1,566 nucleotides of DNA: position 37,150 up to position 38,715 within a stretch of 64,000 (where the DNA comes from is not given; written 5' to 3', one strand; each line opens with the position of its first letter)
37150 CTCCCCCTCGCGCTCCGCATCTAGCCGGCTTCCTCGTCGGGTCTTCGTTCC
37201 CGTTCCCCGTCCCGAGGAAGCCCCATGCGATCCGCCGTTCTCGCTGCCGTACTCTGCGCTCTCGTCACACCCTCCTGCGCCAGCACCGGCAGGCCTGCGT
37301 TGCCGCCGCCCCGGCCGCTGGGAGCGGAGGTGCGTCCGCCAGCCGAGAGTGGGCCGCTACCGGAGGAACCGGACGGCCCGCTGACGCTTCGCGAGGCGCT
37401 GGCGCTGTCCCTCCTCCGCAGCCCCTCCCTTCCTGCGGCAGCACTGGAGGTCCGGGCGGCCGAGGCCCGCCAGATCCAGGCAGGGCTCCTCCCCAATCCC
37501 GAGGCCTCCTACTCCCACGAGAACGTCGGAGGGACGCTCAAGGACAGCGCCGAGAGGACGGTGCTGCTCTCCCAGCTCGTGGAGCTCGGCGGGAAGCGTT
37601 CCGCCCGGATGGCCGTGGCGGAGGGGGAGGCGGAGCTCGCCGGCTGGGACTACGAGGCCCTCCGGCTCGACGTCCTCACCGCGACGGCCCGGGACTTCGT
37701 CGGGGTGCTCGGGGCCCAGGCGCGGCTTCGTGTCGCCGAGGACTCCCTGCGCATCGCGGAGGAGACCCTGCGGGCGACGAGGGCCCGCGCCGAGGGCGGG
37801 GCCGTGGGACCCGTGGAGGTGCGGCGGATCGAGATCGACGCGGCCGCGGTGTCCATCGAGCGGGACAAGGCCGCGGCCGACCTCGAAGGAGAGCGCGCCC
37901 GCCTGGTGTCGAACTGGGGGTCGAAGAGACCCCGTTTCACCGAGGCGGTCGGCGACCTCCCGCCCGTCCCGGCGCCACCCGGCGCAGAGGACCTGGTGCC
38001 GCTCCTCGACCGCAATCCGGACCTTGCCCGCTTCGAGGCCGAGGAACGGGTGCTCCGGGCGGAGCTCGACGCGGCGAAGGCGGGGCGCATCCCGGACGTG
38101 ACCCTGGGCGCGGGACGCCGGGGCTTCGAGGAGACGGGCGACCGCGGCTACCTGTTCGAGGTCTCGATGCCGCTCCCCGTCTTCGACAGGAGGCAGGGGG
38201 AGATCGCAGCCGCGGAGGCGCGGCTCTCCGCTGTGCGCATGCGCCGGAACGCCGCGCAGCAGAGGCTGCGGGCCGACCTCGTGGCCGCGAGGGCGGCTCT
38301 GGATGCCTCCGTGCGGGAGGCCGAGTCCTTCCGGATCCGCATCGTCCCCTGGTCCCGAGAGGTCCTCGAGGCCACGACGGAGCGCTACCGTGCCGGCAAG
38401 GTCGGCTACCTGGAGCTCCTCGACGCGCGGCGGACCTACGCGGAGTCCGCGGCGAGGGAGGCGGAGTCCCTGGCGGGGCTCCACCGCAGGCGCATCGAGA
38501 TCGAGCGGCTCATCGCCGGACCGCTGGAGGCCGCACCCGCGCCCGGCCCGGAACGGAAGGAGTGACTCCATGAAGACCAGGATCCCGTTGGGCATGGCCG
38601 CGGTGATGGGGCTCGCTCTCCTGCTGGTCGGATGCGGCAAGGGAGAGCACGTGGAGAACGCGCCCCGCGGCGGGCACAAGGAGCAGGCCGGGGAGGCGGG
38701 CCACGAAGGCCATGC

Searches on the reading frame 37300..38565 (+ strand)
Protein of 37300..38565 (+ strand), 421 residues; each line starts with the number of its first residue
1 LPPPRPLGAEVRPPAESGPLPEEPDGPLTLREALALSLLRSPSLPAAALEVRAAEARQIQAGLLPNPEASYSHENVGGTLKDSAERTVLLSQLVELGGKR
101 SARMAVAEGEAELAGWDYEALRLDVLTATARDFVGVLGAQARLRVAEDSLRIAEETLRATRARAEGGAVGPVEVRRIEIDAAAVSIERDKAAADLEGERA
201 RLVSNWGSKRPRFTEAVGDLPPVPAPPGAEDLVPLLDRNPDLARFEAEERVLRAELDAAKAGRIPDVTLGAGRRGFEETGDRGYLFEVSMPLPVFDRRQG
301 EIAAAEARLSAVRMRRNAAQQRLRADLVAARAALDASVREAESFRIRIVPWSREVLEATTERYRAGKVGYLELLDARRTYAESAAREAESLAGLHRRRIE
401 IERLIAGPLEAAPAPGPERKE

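Call 26: search_protein_families(library=pfam, proteins=[window:37300-38565:+], max_evalue=0.01)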
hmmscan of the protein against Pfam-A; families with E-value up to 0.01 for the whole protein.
window:37300-38565:+ (421 aa): 1 family
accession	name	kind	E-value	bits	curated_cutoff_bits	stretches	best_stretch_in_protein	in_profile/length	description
PF02321.23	OEP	-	1e-41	143.3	22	2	236-405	9-186/187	Outer membrane efflux protein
